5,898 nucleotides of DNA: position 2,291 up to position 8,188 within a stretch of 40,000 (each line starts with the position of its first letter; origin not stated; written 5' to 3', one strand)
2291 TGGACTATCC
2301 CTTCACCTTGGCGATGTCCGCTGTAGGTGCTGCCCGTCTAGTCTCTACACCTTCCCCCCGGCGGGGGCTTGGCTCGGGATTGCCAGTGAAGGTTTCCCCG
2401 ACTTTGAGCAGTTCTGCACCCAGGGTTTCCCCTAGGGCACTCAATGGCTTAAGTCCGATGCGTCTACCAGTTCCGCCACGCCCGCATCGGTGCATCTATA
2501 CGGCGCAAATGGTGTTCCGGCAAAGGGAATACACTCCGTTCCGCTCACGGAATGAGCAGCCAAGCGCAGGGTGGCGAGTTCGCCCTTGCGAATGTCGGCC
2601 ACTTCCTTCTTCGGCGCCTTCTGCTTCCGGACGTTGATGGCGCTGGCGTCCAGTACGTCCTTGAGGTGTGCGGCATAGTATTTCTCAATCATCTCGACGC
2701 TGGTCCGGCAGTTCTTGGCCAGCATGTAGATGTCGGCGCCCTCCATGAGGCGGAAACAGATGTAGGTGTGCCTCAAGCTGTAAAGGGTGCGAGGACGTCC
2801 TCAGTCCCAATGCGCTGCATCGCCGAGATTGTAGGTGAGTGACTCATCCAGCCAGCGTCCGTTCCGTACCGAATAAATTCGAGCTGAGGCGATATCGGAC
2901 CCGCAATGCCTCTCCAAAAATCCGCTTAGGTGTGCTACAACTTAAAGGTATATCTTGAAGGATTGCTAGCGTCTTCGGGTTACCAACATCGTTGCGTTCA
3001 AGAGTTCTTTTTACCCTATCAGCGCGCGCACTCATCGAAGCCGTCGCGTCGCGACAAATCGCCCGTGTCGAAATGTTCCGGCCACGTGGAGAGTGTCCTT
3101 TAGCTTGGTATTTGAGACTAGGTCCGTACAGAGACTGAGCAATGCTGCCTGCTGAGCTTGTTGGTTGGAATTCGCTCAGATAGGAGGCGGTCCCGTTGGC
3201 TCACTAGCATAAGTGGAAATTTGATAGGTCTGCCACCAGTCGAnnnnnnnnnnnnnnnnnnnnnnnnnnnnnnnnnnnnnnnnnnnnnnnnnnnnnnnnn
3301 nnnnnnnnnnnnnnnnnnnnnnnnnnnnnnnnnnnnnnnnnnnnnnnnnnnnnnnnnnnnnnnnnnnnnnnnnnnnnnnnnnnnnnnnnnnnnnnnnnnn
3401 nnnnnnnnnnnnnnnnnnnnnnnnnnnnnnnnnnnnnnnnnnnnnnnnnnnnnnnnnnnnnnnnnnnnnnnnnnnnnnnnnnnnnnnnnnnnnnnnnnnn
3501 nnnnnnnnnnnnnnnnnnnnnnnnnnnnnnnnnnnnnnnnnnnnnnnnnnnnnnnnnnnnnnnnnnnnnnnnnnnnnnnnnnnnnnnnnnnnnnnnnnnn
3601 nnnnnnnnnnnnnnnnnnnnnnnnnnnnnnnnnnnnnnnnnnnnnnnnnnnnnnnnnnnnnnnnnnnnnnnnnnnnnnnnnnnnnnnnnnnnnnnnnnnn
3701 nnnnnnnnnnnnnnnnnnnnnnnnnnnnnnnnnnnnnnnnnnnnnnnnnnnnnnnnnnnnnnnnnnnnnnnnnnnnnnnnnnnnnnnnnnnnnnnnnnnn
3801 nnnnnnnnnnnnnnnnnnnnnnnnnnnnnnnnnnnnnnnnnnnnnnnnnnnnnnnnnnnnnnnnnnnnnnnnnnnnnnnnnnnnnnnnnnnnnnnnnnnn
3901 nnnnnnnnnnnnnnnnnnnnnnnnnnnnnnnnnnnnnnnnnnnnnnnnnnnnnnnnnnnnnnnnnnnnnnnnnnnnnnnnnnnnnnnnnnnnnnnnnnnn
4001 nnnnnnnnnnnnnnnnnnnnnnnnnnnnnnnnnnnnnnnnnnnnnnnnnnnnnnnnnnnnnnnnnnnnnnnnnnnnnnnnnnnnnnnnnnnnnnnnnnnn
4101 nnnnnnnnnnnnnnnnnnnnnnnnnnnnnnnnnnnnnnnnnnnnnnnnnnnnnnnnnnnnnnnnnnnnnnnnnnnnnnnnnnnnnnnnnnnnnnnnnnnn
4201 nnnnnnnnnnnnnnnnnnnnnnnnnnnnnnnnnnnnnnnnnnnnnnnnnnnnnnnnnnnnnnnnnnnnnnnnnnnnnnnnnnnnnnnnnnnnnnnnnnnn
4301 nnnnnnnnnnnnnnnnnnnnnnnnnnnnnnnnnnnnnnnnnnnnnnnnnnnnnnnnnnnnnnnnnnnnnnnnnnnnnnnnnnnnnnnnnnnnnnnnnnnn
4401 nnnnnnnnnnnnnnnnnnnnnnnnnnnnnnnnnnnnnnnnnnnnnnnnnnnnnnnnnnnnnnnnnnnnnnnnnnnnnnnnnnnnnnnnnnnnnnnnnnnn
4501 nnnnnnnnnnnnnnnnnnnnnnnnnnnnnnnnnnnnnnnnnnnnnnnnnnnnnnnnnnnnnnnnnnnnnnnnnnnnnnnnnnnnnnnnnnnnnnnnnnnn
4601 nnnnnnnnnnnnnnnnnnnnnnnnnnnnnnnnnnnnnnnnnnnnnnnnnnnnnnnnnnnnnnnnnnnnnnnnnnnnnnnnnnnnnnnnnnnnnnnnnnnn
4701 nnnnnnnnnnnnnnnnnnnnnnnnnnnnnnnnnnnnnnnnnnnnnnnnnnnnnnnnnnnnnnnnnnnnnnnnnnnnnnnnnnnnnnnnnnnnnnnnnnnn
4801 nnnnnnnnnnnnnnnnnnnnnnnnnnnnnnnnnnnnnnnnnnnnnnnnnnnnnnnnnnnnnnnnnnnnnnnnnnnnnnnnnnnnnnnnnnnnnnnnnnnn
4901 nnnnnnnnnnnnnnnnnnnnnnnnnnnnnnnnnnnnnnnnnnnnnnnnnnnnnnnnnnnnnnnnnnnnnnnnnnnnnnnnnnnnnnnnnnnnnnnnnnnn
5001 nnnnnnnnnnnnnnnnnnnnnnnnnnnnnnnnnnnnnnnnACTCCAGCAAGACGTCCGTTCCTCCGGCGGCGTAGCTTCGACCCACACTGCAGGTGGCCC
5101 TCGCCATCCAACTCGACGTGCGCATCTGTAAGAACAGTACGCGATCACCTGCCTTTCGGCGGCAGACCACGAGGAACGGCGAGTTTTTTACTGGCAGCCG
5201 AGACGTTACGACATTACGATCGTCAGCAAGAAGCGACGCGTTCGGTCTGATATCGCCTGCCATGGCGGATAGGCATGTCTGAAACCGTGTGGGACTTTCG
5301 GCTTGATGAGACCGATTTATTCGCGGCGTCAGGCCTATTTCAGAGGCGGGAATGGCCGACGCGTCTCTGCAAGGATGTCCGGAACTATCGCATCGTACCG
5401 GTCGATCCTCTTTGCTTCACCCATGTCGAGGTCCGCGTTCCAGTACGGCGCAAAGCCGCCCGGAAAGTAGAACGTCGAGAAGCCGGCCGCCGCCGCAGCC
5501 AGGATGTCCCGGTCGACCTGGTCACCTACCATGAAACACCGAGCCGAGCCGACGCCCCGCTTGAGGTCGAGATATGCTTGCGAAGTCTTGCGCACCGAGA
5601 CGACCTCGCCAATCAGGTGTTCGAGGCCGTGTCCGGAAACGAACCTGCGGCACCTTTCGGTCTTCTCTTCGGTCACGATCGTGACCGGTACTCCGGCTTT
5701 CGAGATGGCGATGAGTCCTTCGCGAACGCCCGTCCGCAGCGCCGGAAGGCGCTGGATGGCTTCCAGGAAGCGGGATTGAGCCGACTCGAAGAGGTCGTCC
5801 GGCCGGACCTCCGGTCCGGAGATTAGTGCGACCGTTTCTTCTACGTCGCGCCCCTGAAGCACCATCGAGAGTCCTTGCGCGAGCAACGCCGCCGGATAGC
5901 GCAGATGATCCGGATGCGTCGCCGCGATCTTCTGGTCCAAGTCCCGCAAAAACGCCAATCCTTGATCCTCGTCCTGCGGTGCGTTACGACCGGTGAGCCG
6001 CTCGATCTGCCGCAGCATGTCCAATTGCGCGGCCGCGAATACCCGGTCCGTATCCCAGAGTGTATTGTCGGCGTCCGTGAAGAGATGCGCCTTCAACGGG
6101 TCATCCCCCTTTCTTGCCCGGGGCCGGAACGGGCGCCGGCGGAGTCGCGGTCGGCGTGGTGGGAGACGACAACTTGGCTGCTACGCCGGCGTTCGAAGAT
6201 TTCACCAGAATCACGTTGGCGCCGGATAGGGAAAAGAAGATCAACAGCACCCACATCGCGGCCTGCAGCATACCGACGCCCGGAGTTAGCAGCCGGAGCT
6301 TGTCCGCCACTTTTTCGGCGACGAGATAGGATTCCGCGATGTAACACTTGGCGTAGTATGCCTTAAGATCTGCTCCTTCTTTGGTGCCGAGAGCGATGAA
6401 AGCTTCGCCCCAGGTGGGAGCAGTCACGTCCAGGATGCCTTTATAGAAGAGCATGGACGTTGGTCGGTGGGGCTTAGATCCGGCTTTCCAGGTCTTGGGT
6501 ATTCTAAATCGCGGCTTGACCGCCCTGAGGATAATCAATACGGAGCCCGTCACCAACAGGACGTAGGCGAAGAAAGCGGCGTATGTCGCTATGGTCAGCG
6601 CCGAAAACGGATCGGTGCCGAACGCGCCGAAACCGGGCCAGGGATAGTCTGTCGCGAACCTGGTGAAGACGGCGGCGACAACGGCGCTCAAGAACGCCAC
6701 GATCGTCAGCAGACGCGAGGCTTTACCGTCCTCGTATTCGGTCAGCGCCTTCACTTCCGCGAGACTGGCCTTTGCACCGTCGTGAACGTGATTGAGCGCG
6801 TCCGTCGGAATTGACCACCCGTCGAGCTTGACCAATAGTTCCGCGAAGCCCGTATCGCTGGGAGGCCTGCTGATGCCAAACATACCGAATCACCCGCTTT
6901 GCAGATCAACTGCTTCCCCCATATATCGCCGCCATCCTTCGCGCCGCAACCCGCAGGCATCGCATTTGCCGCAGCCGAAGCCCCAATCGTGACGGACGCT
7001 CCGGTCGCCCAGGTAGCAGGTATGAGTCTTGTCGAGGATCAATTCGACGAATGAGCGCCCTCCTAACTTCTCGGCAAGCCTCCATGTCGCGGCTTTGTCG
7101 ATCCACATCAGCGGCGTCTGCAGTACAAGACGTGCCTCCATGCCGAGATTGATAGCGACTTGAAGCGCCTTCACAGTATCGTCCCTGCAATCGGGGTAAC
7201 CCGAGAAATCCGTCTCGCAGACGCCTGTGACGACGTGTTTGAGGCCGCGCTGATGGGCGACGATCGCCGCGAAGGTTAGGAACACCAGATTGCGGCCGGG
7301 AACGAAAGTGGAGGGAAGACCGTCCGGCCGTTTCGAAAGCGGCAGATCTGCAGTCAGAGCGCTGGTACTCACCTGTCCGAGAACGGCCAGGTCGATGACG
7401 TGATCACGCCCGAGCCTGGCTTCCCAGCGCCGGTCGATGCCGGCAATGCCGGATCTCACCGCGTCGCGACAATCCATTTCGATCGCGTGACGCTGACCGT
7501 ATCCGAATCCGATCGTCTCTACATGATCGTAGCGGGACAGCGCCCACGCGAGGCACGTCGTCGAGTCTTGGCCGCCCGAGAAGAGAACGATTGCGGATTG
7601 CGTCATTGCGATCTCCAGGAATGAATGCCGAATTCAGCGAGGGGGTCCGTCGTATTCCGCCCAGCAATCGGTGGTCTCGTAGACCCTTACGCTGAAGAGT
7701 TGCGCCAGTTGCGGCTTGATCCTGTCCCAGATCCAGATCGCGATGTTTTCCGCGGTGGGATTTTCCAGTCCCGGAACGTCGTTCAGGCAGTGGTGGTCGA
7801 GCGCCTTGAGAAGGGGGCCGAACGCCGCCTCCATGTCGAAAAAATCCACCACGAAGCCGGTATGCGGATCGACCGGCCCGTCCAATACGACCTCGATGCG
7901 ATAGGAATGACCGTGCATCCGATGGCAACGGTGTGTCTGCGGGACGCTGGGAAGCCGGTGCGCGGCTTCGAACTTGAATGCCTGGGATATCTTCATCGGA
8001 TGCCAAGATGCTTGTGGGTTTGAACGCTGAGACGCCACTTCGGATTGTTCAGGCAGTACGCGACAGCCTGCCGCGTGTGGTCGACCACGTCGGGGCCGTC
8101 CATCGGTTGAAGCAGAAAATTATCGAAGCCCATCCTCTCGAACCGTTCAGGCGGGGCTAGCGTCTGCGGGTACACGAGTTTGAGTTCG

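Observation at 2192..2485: tRNA-Leu(UAA) interrupted by a compact 205-nt group I intron in a rhizobium-like genome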

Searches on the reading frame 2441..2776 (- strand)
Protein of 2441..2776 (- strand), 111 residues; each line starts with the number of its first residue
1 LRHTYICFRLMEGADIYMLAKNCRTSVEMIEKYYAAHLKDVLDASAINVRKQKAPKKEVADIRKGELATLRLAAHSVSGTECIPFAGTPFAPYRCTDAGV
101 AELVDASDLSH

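Call 29: search_protein_families(library=pfam, proteins=[window:2441-2776:-], max_evalue=0.001)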
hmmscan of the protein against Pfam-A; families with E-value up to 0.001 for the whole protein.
window:2441-2776:- (111 aa): 0 families

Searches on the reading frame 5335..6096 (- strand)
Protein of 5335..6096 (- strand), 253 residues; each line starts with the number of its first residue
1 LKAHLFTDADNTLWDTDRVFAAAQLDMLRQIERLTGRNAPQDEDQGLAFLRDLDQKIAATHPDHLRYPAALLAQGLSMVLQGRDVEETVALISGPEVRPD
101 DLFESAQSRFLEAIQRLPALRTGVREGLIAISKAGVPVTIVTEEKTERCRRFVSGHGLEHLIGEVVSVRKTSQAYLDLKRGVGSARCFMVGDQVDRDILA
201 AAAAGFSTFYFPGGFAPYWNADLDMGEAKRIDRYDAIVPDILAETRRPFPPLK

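Call 29: search_protein_families(library=pfam, proteins=[window:5335-6096:-], max_evalue=0.001)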
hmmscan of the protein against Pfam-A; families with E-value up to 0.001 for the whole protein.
window:5335-6096:- (253 aa): 3 families
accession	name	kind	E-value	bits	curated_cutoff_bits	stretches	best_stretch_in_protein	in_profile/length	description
PF13419.12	HAD_2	-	4e-08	34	23.8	1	109-208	68-175/178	Haloacid dehalogenase-like hydrolase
PF00702.32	Hydrolase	-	5.2e-08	33.9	26.4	1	5-205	4-191/191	haloacid dehalogenase-like hydrolase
PF13242.12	Hydrolase_like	-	7.2e-07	29.5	22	1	181-214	18-51/75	HAD-hyrolase-like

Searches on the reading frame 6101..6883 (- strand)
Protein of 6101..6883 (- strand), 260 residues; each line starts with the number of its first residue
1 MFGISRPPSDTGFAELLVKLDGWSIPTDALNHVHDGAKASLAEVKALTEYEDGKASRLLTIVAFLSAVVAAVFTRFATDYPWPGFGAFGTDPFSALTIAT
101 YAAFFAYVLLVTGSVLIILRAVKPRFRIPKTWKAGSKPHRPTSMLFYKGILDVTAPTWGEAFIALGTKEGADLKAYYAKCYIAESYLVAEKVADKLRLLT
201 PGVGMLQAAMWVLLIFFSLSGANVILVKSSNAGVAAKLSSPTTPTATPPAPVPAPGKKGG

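Call 29: search_protein_families(library=pfam, proteins=[window:6101-6883:-], max_evalue=0.001)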
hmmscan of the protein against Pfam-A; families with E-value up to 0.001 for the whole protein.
window:6101-6883:- (260 aa): 0 families

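Call 64: search_protein_families(library=padloc, proteins=[window:6101-6883:-], max_evalue=0.001)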
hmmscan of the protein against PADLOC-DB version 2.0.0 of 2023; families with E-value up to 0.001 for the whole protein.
window:6101-6883:- (260 aa): 2 families
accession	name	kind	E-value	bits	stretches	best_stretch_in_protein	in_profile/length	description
PDLC02364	PycTM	-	4.2e-06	25.2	1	37-221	9-153/160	-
PDLC02363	PycTM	-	9.5e-05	20.3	1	36-218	8-151/154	-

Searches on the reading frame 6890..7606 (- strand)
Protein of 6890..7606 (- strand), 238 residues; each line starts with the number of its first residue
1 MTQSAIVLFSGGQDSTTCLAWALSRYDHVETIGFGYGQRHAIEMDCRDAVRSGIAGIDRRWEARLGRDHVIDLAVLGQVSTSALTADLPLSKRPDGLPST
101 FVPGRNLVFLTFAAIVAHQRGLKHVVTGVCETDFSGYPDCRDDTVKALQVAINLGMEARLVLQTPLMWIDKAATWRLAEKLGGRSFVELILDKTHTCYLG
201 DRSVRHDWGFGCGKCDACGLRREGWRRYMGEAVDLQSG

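Call 17: find_encoding_contigs(protein=window:6890-7606:-, flank=8000, max_places=6)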
Protein window:6890-7606:- (238 aa): no gene with exactly this product is on record in the collection.

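Call 65: search_protein_families(library=ncbifam, proteins=[window:6890-7606:-], max_evalue=0.001)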
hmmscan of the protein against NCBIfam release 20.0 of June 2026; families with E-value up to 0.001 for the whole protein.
window:6890-7606:- (238 aa): 2 families
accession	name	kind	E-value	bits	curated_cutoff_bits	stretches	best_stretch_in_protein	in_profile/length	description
NF008317.0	PRK11106.1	equivalog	4.4e-70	235.6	378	1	3-232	2-217/231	7-cyano-7-deazaguanine synthase QueC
TIGR00364.1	TIGR00364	equivalog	3e-61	206.5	150.3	1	5-221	1-201/201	7-cyano-7-deazaguanine synthase QueC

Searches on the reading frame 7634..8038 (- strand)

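Call 65: search_protein_families(library=ncbifam, proteins=[window:7634-8038:-], max_evalue=0.001)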
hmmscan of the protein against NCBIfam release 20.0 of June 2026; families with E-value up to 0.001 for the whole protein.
window:7634-8038:- (134 aa): 3 families
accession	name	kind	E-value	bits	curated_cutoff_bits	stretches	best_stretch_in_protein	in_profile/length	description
TIGR00039.1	6PTHBS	subfamily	2.1e-29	102.3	125.5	1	15-130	2-120/124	6-pyruvoyl tetrahydropterin synthase/6-carboxytetrahydropterin synthase family protein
TIGR03367.1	queuosine_QueD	equivalog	1.6e-28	99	89.25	1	16-108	1-91/92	6-carboxytetrahydropterin synthase QueD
TIGR03112.1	6_pyr_pter_rel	hypoth_equivalog_domain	0.00084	19.6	69.35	0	22-113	6-92/113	6-pyruvoyl tetrahydropterin synthase-related domain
